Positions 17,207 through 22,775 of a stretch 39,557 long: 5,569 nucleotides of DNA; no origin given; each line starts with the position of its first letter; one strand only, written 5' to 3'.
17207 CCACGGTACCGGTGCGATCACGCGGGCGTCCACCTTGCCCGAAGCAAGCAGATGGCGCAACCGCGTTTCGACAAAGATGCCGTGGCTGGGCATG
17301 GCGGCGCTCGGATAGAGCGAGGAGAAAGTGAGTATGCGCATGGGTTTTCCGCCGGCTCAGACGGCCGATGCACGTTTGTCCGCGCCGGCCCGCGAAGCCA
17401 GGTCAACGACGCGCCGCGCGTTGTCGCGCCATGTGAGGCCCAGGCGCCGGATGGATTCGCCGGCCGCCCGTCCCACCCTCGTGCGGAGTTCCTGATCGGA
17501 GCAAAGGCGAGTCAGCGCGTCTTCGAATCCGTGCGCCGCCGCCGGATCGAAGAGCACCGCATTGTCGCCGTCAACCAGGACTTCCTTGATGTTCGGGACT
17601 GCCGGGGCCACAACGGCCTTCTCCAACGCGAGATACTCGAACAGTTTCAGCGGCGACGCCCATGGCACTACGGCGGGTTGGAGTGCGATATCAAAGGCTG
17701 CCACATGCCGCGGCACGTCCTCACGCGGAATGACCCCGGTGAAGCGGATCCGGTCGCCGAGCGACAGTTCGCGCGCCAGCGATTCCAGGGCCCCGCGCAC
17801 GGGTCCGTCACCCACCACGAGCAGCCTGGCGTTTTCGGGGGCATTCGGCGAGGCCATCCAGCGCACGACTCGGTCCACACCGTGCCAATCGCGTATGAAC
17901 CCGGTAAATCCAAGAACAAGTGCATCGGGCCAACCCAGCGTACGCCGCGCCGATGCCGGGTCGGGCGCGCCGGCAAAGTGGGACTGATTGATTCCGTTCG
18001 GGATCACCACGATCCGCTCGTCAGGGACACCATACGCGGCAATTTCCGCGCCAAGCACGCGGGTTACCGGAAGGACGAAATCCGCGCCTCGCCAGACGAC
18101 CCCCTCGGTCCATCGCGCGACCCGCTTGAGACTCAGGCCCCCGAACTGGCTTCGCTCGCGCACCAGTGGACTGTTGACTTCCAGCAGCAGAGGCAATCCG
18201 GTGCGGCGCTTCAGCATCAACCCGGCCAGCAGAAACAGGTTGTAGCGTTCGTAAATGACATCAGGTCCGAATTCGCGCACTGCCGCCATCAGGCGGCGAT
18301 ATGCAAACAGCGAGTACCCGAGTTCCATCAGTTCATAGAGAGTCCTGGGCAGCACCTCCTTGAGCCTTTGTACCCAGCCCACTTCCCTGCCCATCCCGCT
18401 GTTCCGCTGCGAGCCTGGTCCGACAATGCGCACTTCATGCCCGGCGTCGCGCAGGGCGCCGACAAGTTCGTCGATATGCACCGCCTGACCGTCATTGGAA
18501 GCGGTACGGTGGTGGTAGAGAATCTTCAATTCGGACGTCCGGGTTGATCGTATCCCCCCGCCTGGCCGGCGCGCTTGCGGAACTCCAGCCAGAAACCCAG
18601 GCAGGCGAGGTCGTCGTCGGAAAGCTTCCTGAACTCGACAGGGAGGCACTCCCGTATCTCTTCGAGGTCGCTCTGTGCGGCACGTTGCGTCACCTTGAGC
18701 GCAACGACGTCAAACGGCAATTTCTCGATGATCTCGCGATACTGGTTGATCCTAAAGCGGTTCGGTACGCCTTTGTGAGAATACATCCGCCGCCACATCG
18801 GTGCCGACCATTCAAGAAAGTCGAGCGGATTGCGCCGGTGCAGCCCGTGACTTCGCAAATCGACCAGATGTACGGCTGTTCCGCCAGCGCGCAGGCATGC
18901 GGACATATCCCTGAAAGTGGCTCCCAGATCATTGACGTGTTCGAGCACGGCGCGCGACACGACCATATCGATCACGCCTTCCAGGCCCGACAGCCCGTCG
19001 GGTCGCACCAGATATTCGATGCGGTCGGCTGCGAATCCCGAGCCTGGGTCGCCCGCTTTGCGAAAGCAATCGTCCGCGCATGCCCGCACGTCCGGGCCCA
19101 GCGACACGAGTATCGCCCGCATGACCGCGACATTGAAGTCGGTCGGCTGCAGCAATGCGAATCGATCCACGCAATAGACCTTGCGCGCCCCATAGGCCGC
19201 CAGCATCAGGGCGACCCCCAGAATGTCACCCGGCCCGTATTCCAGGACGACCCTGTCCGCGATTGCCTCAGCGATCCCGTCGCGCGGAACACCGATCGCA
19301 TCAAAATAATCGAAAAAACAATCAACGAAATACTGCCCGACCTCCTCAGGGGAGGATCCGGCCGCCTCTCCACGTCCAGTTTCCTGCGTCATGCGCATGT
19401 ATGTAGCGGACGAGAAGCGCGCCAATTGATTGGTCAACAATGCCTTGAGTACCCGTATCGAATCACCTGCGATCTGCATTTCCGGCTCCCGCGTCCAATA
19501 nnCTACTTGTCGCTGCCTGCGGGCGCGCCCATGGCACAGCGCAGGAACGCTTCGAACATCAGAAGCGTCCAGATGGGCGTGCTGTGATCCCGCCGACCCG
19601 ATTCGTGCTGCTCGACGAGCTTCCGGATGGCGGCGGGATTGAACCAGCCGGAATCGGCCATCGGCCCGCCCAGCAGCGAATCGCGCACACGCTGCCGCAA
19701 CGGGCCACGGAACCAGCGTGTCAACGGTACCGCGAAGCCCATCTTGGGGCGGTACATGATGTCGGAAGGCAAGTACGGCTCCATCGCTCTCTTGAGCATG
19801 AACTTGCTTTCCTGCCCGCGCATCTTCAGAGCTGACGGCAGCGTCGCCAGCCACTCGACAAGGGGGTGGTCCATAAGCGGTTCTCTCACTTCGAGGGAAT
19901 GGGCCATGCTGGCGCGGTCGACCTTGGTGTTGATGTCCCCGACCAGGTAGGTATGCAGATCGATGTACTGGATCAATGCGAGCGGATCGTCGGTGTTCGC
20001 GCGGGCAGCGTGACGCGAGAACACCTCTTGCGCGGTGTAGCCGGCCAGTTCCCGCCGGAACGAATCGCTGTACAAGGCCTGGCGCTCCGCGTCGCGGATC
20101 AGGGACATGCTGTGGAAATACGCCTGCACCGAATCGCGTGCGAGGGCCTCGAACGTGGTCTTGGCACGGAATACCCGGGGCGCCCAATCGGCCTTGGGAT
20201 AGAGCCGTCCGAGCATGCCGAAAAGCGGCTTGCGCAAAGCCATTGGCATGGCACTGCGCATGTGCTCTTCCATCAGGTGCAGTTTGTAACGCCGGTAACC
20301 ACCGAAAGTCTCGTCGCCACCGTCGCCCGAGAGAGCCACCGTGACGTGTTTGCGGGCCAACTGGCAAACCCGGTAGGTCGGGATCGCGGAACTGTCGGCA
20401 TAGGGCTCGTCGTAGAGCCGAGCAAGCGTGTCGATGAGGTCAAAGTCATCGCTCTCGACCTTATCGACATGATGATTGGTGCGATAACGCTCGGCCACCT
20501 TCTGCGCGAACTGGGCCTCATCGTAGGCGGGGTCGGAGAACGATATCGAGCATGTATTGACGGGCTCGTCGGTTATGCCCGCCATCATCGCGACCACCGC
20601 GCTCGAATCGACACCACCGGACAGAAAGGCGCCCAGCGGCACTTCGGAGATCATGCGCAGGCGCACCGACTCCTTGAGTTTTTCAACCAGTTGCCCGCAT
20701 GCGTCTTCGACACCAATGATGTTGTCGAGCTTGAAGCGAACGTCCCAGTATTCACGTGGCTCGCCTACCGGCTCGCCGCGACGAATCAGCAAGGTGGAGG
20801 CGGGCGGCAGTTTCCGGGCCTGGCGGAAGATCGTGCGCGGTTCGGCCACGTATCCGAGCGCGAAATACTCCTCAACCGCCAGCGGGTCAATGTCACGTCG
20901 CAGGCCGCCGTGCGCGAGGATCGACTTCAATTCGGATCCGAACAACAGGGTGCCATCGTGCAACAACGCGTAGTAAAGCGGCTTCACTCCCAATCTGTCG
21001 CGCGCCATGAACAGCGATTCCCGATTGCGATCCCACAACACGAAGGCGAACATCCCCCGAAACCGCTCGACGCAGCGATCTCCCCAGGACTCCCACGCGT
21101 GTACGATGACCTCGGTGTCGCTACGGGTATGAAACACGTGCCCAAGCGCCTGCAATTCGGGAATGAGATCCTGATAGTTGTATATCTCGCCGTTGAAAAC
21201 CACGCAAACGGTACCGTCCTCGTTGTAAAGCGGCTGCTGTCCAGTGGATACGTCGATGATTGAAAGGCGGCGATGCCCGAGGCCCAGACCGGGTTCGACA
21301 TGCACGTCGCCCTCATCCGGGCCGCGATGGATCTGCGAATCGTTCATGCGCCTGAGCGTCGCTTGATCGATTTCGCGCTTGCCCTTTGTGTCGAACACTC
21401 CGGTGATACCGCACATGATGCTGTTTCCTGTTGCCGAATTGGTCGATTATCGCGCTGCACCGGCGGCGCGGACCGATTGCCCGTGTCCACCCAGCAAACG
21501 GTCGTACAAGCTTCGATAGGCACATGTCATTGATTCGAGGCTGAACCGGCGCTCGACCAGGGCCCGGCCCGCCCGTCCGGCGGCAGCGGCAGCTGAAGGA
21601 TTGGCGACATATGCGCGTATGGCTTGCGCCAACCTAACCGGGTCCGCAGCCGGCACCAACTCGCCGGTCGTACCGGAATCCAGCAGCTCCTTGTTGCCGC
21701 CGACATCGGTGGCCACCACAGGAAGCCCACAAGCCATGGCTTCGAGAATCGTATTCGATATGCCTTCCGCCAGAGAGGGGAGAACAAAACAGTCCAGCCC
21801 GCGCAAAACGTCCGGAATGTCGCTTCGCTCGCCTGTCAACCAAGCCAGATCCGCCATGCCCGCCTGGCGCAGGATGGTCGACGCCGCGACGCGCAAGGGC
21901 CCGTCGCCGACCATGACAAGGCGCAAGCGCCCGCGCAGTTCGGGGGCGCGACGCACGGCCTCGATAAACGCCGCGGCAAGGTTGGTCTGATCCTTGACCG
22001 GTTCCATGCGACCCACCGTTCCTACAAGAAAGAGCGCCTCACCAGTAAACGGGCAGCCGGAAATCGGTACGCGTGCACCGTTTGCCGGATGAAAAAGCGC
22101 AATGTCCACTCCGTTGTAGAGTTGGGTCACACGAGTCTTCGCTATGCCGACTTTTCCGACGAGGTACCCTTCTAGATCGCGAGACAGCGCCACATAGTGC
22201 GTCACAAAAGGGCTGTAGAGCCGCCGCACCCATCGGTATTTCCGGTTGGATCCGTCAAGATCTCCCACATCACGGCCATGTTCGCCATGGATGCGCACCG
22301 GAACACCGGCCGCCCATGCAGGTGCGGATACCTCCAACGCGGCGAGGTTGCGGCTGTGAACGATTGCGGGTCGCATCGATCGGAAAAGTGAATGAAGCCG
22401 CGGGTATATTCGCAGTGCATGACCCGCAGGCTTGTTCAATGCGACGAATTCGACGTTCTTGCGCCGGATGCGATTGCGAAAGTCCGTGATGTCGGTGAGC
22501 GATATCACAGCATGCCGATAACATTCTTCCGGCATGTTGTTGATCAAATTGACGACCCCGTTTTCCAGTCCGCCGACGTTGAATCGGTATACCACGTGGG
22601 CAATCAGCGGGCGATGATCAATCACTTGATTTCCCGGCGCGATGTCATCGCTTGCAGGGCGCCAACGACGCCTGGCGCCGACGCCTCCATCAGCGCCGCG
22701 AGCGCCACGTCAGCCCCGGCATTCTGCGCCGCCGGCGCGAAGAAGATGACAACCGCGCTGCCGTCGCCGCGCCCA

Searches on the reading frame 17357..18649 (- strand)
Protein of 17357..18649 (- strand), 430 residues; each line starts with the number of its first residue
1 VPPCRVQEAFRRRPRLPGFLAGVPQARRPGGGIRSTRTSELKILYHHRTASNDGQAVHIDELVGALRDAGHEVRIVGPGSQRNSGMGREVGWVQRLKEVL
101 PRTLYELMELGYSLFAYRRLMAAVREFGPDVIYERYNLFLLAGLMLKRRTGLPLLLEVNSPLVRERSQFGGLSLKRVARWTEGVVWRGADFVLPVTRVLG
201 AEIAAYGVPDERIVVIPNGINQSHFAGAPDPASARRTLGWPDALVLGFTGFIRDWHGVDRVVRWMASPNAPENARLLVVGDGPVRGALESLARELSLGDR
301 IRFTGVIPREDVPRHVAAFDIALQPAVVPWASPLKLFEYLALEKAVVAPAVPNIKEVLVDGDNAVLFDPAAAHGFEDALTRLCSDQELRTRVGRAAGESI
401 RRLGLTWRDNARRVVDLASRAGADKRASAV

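Call 6: search_protein_families(library=ncbifam, proteins=[window:17357-18649:-], max_evalue=0.00001)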
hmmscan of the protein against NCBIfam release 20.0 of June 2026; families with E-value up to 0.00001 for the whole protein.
window:17357-18649:- (430 aa): 11 families
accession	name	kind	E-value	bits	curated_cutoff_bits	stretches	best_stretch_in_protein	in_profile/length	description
TIGR04063.1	stp3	hypoth_equivalog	2.7e-33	115.4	442.05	1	116-414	80-388/397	TIGR04063 family PEP-CTERM/XrtA system glycosyltransferase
NF007640.0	PRK10307.1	subfamily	5.3e-16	58.5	276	1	172-398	155-385/411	WcaI family glycosyltransferase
TIGR03088.1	stp2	hypoth_equivalog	3.2e-14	52.8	409.05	1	204-400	153-353/374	TIGR03088 family PEP-CTERM/XrtA system glycosyltransferase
TIGR03449.1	mycothiol_MshA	equivalog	4.2e-14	52.3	462.5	1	182-419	158-401/406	D-inositol-3-phosphate glycosyltransferase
TIGR03999.1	thiol_BshA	equivalog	8e-14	51.3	273.7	1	190-400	146-353/375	N-acetyl-alpha-D-glucosaminyl L-malate synthase BshA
NF041876.1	EPS_EpsE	equivalog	5.1e-12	45.7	400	1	186-400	159-376/389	exopolysaccharide biosynthesis GT4 family glycosyltransferase EpsE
TIGR02149.1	glgA_Coryne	subfamily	7.7e-11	41.7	302.4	1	54-417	17-386/391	glycogen synthase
TIGR04047.1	MSMEG_0565_glyc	hypoth_equivalog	1.6e-08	34.1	259.85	1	186-416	136-369/373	MSMEG_0565 family glycosyltransferase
NF047684.1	TeichurnBiosyTuaC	equivalog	2.6e-08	33.2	550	1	188-400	164-369/391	teichuronic acid biosynthesis protein TuaC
NF047676.1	TeichurnBiosyTuaH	equivalog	6.7e-08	31.8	550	1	181-357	151-327/384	teichuronic acid biosynthesis protein TuaH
NF038229.1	Glyco4_Geo_Pelo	equivalog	8e-06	25.1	400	0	210-401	132-317/338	GPMC system family 4 glycosyltransferase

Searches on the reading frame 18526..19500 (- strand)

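Call 23: search_protein_families(library=pfam, proteins=[window:18526-19500:-], max_evalue=10)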
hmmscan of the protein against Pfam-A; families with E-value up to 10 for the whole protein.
window:18526-19500:- (324 aa): 4 families
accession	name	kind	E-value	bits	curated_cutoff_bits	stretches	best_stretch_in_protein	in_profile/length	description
PF13489.12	Methyltransf_23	-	6.8e-11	42.6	27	1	81-267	22-163/164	Methyltransferase domain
PF08241.18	Methyltransf_11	-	0.00015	22.7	21.2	1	175-210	59-94/95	Methyltransferase domain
PF08242.18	Methyltransf_12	-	0.00032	21.8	30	1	174-208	64-97/98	Methyltransferase domain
PF13649.12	Methyltransf_25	-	0.059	14.5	27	1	173-207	61-97/97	Methyltransferase domain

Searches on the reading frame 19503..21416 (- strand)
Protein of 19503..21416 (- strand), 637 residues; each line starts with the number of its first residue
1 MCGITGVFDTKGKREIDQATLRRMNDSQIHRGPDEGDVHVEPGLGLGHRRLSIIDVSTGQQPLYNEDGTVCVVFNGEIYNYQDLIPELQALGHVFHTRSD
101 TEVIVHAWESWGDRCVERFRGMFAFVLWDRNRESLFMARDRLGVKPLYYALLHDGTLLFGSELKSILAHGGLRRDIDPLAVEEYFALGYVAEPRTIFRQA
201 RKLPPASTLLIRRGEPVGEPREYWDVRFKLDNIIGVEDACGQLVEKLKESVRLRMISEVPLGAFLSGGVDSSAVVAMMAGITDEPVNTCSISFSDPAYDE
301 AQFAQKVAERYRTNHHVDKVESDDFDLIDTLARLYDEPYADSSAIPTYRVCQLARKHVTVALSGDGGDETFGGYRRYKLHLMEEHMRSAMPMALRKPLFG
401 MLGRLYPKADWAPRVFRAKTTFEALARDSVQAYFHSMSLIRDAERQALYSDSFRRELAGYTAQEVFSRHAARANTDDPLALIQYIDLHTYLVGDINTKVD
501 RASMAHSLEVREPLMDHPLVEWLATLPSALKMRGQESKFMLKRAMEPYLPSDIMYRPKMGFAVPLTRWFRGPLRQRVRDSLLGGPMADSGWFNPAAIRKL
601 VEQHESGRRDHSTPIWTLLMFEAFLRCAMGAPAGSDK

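Call 6: search_protein_families(library=ncbifam, proteins=[window:19503-21416:-], max_evalue=0.00001)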
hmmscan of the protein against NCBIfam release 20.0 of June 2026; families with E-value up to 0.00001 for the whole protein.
window:19503-21416:- (637 aa): 9 families
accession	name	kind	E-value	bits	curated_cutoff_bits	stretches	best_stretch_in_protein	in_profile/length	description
TIGR03108.1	eps_aminotran_1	hypoth_equivalog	0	1084.1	816.9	1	1-626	1-626/628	XrtA/PEP-CTERM system amidotransferase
TIGR01536.1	asn_synth_AEB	equivalog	1.1e-147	493.1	267.1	1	2-561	1-517/517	asparagine synthase (glutamine-hydrolyzing)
TIGR03104.1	trio_amidotrans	equivalog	1.2e-123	413.4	570.1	2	1-378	1-384/589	N-acetylglutaminylglutamine amidotransferase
NF006949.0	PRK09431.1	equivalog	3e-86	290.1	499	3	1-168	1-167/554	asparagine synthase B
NF033535.1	lass_lactam_cya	exception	1.8e-78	264.7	525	2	1-371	1-376/668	lasso peptide isopeptide bond-forming cyclase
NF033561.1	macrolact_Ik_Al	subfamily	2.8e-19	69.2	300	1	102-627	64-557/561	albusnodin/ikarugamycin family macrolactam cyclase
TIGR01135.1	glmS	equivalog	5.4e-10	38.4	418.05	1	60-168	84-199/607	glutamine--fructose-6-phosphate transaminase (isomerizing)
NF001484.0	PRK00331.1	subfamily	9.3e-10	37.5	381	1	43-166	66-198/601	isomerizing glutamine--fructose-6-phosphate transaminase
TIGR01134.1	purF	equivalog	1.1e-09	38.2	350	1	44-178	66-211/432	amidophosphoribosyltransferase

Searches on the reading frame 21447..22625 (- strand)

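Call 6: search_protein_families(library=ncbifam, proteins=[window:21447-22625:-], max_evalue=0.00001)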
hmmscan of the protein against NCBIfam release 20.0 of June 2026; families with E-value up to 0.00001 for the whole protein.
window:21447-22625:- (392 aa): 26 families (the best 25 are shown)
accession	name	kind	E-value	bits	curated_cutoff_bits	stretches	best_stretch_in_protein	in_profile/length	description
TIGR03088.1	stp2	hypoth_equivalog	1.8e-163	543.9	409.05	1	5-378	1-374/374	TIGR03088 family PEP-CTERM/XrtA system glycosyltransferase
NF041876.1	EPS_EpsE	equivalog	1.3e-29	103.6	400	1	124-364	151-383/389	exopolysaccharide biosynthesis GT4 family glycosyltransferase EpsE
TIGR03999.1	thiol_BshA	equivalog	1.1e-25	90.4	273.7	1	125-378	129-374/375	N-acetyl-alpha-D-glucosaminyl L-malate synthase BshA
TIGR04063.1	stp3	hypoth_equivalog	1.4e-22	80.2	442.05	1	73-378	80-396/397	TIGR04063 family PEP-CTERM/XrtA system glycosyltransferase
NF011726.0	PRK15179.1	equivalog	1.5e-22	79.7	733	1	159-375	477-692/694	Vi polysaccharide biosynthesis protein TviE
NF038011.1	PelF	equivalog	1.6e-21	77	100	1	160-374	276-489/489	GT4 family glycosyltransferase PelF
TIGR02149.1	glgA_Coryne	subfamily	4.5e-19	68.9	302.4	1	163-376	168-389/391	glycogen synthase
TIGR03449.1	mycothiol_MshA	equivalog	1.7e-18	66.8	462.5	1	154-376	178-402/406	D-inositol-3-phosphate glycosyltransferase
NF038229.1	Glyco4_Geo_Pelo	equivalog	1.1e-17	64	400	1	206-378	169-337/338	GPMC system family 4 glycosyltransferase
TIGR04047.1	MSMEG_0565_glyc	hypoth_equivalog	5.1e-16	58.7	259.85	1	146-359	144-357/373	MSMEG_0565 family glycosyltransferase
NF053787.1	GlcN_PG_synth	equivalog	5.8e-16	58.3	480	1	129-378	133-360/361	N-acetylglucosaminyl phosphatidylglycerol synthase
TIGR03087.1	stp1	hypoth_equivalog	1.2e-15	57.6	316.65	1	162-365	194-385/397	TIGR03087 family PEP-CTERM/XrtA system glycosyltransferase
NF047684.1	TeichurnBiosyTuaC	equivalog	2.3e-14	53.1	550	1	200-374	221-386/391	teichuronic acid biosynthesis protein TuaC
NF012034.0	PRK15490.1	equivalog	1.2e-13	50.3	813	1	218-367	414-566/578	Vi polysaccharide biosynthesis glycosyltransferase TviE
NF050063.1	ProtGlycPglJ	equivalog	1.8e-13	50.4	500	1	145-343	149-333/363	N-acetylgalactosamine-N,N'-diacetylbacillosaminyl-diphospho-undecaprenol 4-alpha-N-acetylgalactosaminyltransferase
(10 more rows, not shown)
